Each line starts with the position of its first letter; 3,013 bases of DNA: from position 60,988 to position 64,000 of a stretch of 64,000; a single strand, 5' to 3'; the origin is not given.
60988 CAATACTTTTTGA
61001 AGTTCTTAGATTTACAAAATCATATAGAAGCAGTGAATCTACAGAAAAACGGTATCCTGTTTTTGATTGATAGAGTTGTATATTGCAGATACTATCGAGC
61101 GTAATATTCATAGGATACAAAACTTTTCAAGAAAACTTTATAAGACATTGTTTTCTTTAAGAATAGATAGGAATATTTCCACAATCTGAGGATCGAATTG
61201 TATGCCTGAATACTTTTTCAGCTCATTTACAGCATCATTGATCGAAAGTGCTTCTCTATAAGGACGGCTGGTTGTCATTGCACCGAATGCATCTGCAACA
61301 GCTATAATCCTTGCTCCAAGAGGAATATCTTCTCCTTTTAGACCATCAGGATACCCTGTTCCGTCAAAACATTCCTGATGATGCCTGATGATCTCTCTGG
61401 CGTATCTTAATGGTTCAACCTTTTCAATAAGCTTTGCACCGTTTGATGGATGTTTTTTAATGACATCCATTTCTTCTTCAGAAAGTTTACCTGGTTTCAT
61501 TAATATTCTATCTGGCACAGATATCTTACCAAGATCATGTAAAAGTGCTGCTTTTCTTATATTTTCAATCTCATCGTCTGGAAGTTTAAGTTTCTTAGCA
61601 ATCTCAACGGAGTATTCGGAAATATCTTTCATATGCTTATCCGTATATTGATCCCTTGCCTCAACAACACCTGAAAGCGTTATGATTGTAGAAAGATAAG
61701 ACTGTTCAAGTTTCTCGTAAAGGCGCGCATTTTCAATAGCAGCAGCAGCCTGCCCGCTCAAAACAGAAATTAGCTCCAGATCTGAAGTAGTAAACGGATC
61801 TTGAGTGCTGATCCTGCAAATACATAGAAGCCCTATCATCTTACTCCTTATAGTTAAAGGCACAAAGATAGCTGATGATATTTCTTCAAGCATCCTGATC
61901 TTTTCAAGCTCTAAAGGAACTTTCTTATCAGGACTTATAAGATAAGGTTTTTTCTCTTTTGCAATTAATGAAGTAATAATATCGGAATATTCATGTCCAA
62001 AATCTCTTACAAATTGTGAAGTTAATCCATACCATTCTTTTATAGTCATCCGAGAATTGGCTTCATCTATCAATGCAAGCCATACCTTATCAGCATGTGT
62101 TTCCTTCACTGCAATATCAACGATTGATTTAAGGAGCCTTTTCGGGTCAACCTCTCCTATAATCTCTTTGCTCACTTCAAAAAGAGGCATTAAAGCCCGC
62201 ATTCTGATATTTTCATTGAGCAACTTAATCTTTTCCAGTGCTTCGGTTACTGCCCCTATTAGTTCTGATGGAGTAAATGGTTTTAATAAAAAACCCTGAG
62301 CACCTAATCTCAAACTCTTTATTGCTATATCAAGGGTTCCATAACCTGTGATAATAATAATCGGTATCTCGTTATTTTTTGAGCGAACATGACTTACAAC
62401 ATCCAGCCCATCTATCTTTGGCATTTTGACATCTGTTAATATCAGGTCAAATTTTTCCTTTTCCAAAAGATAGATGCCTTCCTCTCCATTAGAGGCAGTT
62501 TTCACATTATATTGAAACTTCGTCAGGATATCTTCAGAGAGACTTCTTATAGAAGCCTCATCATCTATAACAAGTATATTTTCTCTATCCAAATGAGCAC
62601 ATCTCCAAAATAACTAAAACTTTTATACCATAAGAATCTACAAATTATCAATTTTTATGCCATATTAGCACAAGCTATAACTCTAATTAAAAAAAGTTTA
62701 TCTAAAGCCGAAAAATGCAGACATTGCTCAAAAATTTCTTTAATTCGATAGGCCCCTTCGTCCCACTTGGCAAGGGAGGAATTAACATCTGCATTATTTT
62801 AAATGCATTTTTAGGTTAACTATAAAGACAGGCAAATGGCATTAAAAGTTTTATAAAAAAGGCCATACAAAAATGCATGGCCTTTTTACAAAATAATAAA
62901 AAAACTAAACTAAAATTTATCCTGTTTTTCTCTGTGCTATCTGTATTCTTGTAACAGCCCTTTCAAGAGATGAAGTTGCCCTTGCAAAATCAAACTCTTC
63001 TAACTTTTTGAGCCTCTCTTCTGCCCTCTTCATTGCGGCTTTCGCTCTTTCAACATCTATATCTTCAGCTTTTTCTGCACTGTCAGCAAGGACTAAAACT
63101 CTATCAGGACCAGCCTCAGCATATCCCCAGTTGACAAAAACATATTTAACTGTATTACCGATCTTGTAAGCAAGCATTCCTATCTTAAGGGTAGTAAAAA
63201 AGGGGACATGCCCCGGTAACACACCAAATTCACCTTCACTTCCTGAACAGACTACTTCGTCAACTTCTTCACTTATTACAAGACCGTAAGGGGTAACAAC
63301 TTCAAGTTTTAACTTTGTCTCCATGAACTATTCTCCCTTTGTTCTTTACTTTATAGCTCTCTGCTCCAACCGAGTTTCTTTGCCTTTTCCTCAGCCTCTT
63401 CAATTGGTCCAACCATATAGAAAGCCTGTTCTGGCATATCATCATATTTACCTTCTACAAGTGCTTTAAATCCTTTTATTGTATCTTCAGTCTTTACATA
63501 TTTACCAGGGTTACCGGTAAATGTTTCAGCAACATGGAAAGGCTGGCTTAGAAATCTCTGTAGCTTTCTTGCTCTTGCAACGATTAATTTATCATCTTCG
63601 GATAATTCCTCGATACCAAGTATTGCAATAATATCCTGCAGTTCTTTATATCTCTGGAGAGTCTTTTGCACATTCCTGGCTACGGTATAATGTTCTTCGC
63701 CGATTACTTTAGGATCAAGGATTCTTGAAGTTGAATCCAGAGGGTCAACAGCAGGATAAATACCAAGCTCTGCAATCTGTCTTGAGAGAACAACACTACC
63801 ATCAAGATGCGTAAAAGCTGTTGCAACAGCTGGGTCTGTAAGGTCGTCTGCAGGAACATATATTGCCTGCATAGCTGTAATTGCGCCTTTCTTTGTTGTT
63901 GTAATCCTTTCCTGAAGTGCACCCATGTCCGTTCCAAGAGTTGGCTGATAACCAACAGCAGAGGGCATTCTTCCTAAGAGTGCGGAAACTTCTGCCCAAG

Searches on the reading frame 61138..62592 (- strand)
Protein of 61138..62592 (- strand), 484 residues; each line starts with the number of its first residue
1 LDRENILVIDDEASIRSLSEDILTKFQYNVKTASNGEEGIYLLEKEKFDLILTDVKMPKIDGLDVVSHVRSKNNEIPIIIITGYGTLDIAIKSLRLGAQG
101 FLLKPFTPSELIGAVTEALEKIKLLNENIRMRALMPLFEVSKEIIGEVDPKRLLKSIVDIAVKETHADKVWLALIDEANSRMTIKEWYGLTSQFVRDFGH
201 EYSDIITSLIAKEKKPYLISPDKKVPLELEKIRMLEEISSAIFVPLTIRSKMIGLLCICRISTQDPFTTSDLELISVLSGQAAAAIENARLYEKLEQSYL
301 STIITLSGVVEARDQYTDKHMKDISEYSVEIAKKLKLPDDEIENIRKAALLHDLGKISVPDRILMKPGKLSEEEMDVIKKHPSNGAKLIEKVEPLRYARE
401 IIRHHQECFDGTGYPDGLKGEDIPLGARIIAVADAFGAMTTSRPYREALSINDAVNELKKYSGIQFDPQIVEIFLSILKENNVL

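Call 99: search_protein_families(library=pfam, proteins=[window:61138-62592:-], max_evalue=0.00001)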
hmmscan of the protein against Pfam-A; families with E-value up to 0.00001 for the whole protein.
window:61138-62592:- (484 aa): 6 families
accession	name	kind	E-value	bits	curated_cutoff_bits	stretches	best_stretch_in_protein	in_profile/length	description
PF13487.12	HD_5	-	1.7e-43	148.8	27.2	1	307-470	4-170/170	HD domain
PF00072.30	Response_reg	-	3.3e-31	108.2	30.2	1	6-115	1-110/111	Response regulator receiver domain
PF01966.28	HD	-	2.2e-19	70.3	22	1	318-439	2-116/116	HD domain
PF13185.12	GAF_2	-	1.6e-10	41.8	28.6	1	148-287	2-136/136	GAF domain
PF01590.32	GAF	-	1.4e-09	39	22.4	1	149-286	1-133/133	GAF domain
PF13492.12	GAF_3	-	9.4e-07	29.7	27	1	236-288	78-129/129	GAF domain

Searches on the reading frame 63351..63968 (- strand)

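Call 99: search_protein_families(library=pfam, proteins=[window:63351-63968:-], max_evalue=0.00001)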
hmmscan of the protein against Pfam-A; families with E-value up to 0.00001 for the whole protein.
window:63351-63968:- (205 aa): 2 families
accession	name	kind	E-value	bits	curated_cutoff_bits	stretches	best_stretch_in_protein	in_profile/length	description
PF00006.31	ATP-synt_ab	-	1.6e-23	83.9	29.5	1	1-81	131-213/213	ATP synthase alpha/beta family, nucleotide-binding domain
PF22919.1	ATP-synt_VA_C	-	1.7e-16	60.5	24.7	1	86-166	5-87/101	C-terminal domain of V and A type ATP synthase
